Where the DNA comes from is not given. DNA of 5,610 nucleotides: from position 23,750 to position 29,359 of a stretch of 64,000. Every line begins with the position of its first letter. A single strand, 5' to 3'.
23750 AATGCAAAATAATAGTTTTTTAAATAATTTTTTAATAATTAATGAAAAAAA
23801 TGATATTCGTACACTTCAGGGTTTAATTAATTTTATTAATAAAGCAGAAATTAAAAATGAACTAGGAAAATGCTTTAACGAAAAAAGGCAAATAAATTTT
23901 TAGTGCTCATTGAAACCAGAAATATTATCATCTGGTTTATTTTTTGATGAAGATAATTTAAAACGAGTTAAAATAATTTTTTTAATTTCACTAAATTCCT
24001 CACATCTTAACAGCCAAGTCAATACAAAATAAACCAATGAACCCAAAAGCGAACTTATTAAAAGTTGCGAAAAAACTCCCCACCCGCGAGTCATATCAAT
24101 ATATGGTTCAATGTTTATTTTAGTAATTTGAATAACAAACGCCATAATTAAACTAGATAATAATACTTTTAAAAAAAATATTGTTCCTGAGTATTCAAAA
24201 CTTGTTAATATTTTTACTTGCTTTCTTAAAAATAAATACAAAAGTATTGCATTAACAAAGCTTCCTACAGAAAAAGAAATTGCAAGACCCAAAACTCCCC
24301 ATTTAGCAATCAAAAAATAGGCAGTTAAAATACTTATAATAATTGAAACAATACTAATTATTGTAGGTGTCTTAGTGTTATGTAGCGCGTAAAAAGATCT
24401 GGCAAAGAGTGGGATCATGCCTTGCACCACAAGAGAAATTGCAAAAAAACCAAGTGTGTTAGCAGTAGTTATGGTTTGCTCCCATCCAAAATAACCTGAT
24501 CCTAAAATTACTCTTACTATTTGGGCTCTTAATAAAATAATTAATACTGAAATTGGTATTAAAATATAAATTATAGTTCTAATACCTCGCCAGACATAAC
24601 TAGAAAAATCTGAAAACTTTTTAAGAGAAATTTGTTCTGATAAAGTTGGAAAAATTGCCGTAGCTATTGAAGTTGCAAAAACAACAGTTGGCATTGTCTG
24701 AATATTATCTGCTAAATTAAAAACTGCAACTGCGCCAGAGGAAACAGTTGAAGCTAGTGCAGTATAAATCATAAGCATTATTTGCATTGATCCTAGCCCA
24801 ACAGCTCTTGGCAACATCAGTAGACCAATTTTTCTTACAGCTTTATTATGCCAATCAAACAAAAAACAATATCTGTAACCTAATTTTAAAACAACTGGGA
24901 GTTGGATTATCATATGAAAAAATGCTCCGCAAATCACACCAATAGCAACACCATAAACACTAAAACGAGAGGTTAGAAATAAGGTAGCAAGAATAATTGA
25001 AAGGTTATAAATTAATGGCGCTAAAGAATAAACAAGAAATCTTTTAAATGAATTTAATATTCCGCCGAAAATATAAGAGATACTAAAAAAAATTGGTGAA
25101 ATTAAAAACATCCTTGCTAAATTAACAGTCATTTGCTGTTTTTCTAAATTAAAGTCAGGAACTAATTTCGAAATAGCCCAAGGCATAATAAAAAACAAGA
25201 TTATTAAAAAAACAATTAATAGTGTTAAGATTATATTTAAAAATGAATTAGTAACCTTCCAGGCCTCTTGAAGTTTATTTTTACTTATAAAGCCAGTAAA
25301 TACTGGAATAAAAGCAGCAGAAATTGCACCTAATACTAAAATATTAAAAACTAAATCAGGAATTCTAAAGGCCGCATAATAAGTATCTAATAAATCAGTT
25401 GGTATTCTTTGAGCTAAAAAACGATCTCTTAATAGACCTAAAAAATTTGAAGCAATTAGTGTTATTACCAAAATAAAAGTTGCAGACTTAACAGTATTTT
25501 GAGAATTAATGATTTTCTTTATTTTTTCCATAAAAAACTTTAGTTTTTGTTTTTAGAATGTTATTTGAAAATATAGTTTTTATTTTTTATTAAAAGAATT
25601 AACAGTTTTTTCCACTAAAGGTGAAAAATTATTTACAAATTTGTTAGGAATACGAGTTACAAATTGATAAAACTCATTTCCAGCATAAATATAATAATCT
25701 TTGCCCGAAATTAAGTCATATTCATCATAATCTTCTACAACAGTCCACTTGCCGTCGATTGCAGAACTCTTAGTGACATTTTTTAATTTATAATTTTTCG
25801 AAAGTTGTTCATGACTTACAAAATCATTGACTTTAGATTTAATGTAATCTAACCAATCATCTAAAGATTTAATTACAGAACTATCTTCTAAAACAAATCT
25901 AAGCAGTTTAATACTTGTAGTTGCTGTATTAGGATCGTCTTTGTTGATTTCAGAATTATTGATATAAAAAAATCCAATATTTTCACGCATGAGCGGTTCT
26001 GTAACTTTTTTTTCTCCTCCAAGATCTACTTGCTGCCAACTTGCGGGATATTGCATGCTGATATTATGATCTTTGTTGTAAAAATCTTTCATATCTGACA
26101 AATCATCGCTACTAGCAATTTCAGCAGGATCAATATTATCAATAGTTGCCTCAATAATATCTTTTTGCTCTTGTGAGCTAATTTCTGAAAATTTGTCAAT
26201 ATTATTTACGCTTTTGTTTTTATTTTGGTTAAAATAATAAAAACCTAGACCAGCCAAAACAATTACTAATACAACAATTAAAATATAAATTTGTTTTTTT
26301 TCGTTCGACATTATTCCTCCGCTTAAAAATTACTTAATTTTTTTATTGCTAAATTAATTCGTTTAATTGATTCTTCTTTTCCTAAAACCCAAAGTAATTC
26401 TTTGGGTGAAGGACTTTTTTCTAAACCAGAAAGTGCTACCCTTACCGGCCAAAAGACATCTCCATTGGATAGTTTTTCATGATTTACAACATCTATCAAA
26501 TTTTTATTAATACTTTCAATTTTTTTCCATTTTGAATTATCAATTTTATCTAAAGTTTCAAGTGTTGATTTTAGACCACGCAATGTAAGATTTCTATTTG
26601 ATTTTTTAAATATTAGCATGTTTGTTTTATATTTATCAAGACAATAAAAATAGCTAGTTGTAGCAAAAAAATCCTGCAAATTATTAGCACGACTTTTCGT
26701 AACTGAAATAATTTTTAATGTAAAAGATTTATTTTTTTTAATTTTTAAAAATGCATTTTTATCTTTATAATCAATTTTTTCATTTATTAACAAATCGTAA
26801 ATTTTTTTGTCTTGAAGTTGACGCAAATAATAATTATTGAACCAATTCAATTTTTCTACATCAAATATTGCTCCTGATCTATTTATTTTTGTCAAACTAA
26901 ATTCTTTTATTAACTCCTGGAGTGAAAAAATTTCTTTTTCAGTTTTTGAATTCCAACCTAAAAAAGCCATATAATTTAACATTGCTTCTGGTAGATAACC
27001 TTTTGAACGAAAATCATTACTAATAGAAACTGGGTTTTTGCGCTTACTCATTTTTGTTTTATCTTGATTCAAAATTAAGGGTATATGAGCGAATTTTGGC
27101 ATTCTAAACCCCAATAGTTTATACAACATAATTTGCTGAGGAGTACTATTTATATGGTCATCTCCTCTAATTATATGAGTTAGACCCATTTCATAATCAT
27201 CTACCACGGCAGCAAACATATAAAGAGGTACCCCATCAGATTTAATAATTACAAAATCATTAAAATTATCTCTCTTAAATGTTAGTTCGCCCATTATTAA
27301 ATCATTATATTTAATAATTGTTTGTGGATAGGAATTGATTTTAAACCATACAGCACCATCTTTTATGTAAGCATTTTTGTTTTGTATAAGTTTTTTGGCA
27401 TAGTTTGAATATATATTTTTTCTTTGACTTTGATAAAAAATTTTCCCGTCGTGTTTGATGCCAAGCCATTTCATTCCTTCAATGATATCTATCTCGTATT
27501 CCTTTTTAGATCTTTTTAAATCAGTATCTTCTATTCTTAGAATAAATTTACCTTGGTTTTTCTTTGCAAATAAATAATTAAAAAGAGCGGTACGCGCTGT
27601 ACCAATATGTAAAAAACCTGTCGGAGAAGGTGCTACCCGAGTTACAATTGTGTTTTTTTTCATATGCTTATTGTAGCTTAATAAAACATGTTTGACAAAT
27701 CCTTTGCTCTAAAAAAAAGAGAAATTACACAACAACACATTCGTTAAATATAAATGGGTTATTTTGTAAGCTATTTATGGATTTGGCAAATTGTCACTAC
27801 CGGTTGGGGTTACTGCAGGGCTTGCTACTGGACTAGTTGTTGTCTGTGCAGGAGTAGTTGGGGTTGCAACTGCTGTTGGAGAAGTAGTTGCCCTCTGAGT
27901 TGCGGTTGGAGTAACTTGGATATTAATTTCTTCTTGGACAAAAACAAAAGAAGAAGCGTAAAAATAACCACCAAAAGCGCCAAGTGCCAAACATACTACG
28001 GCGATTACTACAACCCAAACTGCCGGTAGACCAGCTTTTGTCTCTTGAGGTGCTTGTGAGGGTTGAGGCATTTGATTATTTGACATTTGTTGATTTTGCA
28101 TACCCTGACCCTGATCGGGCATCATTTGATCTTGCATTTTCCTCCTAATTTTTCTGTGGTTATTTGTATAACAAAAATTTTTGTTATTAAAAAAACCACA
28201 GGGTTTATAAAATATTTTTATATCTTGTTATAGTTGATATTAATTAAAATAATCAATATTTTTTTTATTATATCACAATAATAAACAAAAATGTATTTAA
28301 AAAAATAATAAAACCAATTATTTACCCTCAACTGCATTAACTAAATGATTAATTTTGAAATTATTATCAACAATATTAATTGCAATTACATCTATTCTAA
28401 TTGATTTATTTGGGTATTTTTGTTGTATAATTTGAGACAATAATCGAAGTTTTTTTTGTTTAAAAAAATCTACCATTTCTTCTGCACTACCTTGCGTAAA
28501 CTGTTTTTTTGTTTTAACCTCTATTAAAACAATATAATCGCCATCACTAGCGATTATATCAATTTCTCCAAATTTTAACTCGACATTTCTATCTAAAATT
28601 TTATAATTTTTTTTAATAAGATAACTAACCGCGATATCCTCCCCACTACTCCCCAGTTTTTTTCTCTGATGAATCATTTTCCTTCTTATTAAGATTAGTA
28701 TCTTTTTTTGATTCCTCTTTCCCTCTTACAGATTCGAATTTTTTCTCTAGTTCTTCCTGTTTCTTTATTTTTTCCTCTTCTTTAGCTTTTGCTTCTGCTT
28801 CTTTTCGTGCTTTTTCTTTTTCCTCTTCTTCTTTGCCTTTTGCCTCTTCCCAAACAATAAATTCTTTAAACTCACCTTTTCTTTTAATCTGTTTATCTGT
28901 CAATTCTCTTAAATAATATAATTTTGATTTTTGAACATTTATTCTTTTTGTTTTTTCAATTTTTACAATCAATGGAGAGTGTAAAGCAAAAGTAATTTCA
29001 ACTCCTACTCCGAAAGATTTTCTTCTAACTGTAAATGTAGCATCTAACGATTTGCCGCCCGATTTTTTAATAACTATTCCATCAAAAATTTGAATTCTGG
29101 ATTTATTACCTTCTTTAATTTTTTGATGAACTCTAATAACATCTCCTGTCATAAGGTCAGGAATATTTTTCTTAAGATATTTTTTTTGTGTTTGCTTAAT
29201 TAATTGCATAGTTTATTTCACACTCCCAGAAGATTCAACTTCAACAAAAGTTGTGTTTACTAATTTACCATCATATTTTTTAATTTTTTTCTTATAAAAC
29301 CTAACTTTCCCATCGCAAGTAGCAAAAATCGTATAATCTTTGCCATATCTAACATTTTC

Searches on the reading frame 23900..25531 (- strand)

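Call 52: search_protein_families(library=pfam, proteins=[window:23900-25531:-])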
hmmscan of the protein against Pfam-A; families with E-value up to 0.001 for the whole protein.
window:23900-25531:- (543 aa): 4 families
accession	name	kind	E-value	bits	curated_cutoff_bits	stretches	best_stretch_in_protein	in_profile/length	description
PF03023.19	MurJ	-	2.1e-82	277.6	27.4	1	47-470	10-432/451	Lipid II flippase MurJ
PF01554.23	MatE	-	2.9e-10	40.5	24.9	1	248-405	8-160/161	MatE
PF01943.22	Polysacc_synt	-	3.3e-09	37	28.2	1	90-299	71-272/274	Polysaccharide biosynthesis protein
PF13440.11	Polysacc_synt_3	-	0.00019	21.2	23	1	94-347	43-288/293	Polysaccharide biosynthesis protein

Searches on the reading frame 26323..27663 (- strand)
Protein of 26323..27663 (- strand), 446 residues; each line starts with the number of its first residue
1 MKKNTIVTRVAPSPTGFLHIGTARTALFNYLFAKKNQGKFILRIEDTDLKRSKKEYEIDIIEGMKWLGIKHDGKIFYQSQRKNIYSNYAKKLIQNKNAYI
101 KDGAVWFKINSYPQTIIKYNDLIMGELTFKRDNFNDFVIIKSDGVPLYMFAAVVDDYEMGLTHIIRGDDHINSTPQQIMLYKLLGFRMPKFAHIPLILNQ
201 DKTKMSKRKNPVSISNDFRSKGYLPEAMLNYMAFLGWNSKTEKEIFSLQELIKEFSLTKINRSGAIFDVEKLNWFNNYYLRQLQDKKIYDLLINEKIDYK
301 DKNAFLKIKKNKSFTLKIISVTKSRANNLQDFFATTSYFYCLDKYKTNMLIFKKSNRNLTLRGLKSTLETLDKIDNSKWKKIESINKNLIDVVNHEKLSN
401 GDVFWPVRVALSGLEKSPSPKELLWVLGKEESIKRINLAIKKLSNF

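Call 52: search_protein_families(library=pfam, proteins=[window:26323-27663:-])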
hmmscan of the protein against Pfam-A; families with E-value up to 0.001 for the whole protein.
window:26323-27663:- (446 aa): 2 families
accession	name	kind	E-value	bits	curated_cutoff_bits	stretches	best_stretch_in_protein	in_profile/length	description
PF00749.27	tRNA-synt_1c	-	2.5e-86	289.9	23.4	2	114-274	154-314/314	tRNA synthetases class I (E and Q), catalytic domain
PF19269.4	Anticodon_2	-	1.5e-22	81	23.6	1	310-440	11-141/141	Anticodon binding domain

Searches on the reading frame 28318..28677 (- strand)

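Call 52: search_protein_families(library=pfam, proteins=[window:28318-28677:-])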
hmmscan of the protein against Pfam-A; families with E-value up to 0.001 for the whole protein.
window:28318-28677:- (119 aa): 2 families
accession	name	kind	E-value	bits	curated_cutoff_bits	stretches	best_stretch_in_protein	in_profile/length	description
PF02021.23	UPF0102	-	2.2e-21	76.4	23.6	1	12-100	1-80/80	Uncharacterised protein family UPF0102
PF08378.17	NERD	-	1.6e-06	29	22.1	1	9-87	2-85/111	Nuclease-related domain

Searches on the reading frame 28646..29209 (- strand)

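Call 52: search_protein_families(library=pfam, proteins=[window:28646-29209:-])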
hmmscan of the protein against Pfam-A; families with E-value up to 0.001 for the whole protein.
window:28646-29209:- (187 aa): 1 family
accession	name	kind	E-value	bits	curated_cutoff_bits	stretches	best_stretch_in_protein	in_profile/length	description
PF01245.26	Ribosomal_L19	-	2.7e-36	124.3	22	1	3-109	2-107/111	Ribosomal protein L19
